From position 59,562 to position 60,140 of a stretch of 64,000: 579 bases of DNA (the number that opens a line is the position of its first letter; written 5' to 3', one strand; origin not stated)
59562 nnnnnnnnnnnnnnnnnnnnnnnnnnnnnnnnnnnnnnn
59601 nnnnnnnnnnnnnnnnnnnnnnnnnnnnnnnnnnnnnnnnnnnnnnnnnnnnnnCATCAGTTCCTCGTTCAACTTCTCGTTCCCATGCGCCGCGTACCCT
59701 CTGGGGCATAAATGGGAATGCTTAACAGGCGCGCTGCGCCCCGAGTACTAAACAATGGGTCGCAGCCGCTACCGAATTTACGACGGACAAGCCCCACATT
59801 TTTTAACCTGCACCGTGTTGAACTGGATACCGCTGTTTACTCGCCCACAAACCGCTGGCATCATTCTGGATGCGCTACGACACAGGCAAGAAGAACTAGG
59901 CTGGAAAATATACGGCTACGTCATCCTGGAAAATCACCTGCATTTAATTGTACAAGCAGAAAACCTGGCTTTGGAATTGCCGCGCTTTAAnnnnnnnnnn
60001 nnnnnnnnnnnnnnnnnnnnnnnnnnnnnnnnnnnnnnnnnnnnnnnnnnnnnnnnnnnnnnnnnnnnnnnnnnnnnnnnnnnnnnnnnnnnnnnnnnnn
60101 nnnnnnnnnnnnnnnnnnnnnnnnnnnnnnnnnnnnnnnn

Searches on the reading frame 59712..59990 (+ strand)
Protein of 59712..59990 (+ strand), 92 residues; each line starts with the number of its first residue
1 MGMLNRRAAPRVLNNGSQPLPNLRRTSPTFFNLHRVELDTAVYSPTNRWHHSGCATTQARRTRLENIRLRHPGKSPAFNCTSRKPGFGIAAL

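Call 56: search_protein_families(library=pfam, proteins=[window:59712-59990:+], max_evalue=0.01)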
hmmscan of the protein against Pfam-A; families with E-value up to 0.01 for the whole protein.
window:59712-59990:+ (92 aa): 0 families
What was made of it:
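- Tried and rejected: No hit (call 56).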
